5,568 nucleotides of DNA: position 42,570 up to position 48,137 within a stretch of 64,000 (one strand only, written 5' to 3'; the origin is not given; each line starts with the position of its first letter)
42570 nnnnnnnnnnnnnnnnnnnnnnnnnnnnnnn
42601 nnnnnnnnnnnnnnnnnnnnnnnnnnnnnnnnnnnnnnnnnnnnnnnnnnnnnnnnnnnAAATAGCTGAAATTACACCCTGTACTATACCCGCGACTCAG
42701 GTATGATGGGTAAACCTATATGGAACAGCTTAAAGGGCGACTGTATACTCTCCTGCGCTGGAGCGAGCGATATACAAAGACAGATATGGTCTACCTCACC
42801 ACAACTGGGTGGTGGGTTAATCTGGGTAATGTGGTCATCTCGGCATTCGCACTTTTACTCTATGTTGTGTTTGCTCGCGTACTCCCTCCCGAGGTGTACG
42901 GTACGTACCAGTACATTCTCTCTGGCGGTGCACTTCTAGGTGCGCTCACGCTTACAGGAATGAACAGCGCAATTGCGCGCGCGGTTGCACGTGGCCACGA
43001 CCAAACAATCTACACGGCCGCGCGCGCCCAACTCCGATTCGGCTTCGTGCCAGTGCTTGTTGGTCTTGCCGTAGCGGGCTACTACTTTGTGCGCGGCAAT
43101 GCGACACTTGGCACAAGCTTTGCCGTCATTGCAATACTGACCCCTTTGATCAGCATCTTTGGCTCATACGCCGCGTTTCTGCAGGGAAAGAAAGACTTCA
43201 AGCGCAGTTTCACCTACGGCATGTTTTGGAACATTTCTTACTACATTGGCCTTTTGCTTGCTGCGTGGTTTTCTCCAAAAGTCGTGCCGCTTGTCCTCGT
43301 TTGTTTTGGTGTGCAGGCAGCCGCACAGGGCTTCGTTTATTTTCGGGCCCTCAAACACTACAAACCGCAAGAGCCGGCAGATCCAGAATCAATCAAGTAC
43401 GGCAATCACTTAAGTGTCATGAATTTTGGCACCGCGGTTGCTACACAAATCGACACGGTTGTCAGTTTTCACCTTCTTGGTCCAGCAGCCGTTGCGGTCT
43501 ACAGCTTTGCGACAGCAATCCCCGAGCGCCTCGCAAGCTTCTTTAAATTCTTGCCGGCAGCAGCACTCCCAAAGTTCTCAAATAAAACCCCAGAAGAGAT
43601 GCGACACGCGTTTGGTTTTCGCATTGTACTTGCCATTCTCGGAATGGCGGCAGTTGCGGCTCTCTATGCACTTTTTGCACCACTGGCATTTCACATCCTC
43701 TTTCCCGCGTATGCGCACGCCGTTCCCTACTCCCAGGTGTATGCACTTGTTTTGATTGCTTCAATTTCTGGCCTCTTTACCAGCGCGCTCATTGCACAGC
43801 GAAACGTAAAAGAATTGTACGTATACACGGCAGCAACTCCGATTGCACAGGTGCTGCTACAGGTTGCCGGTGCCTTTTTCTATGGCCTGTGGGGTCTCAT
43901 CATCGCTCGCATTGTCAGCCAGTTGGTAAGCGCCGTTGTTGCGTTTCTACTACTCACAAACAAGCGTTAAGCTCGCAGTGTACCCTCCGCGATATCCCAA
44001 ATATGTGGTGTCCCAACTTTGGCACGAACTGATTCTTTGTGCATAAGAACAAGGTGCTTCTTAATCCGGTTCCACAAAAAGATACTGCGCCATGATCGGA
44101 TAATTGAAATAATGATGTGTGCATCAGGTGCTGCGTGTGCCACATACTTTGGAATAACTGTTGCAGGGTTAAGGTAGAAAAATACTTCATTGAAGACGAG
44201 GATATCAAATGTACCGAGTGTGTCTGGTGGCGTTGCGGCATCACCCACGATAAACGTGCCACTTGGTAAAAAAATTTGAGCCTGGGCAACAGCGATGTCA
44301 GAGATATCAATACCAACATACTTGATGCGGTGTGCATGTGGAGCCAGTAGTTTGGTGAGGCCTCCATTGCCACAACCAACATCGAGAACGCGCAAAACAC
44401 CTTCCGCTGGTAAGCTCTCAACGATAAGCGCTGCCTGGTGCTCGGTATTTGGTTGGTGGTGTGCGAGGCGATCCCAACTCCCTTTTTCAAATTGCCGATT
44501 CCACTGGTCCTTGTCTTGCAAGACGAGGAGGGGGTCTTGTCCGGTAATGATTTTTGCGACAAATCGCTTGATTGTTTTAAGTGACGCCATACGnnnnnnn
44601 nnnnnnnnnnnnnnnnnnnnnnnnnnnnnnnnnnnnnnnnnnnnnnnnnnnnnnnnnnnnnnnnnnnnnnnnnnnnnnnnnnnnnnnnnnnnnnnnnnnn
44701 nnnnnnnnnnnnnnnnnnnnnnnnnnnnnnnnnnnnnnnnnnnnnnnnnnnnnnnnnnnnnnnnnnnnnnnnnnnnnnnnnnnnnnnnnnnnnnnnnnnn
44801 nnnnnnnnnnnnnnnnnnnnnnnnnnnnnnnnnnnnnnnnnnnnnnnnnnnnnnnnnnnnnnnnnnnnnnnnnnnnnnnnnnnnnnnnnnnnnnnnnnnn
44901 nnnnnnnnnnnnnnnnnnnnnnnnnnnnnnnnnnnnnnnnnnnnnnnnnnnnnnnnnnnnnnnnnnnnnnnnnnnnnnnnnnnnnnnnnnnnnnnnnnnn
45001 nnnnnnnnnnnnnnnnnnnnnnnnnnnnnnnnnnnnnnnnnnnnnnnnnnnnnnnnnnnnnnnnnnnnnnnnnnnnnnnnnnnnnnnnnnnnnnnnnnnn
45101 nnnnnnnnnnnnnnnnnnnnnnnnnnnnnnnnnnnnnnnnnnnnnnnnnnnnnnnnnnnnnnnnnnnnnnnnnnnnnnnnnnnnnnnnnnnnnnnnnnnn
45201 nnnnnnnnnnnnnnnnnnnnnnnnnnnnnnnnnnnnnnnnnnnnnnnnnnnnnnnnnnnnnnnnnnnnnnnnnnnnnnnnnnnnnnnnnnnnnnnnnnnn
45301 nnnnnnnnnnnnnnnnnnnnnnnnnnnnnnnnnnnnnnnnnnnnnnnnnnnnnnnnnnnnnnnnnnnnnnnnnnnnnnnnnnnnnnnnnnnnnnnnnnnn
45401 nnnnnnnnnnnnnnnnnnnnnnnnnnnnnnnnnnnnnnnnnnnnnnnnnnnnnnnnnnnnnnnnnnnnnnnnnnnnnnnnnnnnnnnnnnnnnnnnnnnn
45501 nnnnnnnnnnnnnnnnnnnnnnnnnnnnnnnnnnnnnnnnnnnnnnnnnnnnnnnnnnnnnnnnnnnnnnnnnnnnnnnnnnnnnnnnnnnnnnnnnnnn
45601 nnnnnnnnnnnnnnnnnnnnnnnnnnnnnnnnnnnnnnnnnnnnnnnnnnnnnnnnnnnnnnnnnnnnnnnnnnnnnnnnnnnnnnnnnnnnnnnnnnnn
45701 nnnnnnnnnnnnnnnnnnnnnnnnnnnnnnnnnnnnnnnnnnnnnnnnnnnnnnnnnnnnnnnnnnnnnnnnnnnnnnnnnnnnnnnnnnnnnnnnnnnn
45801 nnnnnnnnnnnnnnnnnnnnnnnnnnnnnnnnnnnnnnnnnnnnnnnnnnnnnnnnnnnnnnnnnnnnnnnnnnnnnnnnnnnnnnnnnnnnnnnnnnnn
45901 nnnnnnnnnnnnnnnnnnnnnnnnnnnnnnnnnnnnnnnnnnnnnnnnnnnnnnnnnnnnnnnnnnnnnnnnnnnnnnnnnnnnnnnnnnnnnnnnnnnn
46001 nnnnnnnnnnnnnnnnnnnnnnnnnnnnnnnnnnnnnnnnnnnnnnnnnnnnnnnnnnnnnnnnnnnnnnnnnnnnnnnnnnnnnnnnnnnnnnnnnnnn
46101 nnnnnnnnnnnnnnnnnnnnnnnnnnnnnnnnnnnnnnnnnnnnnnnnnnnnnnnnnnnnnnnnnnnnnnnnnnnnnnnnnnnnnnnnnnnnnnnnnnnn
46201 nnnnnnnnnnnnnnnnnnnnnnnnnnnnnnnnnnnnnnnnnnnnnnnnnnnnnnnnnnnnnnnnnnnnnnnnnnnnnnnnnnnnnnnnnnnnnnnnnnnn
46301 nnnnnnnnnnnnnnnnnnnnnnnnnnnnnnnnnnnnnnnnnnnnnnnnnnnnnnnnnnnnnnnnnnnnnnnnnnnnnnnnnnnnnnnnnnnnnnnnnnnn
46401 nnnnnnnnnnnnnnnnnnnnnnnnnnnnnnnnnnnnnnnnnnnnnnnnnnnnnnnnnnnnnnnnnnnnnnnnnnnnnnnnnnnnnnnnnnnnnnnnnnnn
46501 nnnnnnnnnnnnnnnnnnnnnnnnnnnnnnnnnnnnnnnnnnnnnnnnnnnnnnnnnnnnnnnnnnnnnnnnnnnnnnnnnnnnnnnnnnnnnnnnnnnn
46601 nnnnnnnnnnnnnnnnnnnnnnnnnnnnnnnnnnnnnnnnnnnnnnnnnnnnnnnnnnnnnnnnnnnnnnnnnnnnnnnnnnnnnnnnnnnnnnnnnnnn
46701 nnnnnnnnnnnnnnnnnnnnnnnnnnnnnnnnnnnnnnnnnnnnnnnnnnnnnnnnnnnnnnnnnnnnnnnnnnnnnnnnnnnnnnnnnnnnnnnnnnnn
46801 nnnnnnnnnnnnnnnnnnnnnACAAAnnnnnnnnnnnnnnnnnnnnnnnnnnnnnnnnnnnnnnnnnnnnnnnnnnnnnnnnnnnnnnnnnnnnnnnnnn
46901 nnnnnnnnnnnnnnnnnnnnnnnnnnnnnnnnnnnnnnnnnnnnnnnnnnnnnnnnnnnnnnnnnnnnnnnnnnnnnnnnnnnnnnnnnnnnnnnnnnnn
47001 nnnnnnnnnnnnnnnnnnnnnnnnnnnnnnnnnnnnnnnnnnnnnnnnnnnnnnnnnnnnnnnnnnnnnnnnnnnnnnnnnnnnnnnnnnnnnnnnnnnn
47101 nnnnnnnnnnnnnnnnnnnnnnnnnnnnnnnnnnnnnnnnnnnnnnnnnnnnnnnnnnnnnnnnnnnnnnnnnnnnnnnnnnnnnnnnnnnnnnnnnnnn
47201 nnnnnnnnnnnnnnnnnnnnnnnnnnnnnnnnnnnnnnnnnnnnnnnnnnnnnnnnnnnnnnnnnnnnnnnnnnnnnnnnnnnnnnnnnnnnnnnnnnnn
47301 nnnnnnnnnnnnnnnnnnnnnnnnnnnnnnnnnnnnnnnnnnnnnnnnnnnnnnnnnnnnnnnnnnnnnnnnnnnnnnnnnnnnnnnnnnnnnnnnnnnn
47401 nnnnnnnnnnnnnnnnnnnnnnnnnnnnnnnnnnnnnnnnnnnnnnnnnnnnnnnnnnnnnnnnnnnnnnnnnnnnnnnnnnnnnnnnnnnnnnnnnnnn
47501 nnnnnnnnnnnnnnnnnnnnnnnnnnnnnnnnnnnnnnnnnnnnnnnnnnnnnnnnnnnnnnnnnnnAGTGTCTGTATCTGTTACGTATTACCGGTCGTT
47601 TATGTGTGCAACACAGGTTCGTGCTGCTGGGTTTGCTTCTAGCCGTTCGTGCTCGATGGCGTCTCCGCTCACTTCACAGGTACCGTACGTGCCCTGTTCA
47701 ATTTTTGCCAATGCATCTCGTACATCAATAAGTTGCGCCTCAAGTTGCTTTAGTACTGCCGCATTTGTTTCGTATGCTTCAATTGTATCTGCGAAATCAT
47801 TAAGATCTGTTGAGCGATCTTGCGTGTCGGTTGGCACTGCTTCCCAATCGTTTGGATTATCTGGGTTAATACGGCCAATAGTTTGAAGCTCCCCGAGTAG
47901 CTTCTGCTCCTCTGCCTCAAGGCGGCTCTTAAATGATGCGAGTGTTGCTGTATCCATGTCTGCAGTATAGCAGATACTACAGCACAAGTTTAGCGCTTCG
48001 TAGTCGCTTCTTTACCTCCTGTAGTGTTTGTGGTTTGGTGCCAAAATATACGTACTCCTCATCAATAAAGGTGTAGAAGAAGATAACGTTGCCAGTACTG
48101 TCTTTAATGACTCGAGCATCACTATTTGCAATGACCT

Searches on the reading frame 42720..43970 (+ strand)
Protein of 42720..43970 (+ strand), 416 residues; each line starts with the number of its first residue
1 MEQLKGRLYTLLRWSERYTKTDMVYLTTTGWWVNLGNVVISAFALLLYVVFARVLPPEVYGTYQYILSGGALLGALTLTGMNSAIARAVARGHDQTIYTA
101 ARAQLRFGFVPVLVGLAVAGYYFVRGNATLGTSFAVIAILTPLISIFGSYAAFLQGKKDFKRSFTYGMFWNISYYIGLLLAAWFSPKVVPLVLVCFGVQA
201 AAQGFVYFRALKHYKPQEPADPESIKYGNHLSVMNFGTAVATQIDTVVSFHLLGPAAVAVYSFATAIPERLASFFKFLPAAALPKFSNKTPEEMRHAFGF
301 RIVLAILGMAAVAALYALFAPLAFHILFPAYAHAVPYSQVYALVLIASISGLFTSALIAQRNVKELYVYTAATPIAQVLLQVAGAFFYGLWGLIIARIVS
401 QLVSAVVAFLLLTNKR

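Call 23: search_protein_families(library=pfam, proteins=[window:42720-43970:+], max_evalue=0.00001)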
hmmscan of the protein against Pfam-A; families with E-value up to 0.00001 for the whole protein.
window:42720-43970:+ (416 aa): 1 family
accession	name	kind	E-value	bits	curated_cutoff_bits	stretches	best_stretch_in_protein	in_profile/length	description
PF01943.22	Polysacc_synt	-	4.2e-13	49.8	28.2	1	32-287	7-271/274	Polysaccharide biosynthesis protein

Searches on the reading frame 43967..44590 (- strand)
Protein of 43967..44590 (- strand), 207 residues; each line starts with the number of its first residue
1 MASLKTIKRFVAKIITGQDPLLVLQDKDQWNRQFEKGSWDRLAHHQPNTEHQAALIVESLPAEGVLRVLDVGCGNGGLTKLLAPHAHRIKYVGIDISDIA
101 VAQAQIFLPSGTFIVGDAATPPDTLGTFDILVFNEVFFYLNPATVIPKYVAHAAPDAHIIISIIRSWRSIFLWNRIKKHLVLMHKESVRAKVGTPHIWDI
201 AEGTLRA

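Call 24: search_protein_families(library=pfam, proteins=[window:43967-44590:-], max_evalue=0.00001)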
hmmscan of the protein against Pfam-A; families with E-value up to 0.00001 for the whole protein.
window:43967-44590:- (207 aa): 6 families
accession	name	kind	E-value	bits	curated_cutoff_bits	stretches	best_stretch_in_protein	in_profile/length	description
PF13649.12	Methyltransf_25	-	2.2e-12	48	27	1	68-143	1-80/97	Methyltransferase domain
PF08242.18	Methyltransf_12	-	7.1e-11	43.1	30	1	69-158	1-97/98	Methyltransferase domain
PF13847.12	Methyltransf_31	-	1.3e-10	41.6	27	1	66-157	5-90/145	Methyltransferase domain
PF08241.18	Methyltransf_11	-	2.2e-10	41.5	21.2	1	69-157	1-91/95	Methyltransferase domain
PF13489.12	Methyltransf_23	-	4.5e-10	39.9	27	1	60-165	16-120/164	Methyltransferase domain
PF05175.20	MTS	-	4.5e-06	26.8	23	1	53-106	20-73/170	Methyltransferase small domain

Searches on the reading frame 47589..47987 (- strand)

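Call 24: search_protein_families(library=pfam, proteins=[window:47589-47987:-], max_evalue=0.00001)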
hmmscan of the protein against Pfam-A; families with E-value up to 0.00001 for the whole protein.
window:47589-47987:- (132 aa): 1 family
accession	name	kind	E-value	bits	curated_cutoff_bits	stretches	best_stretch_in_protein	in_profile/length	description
PF01258.23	zf-dskA_traR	-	5.1e-08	33.2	24.9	1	99-127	1-29/36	Prokaryotic dksA/traR C4-type zinc finger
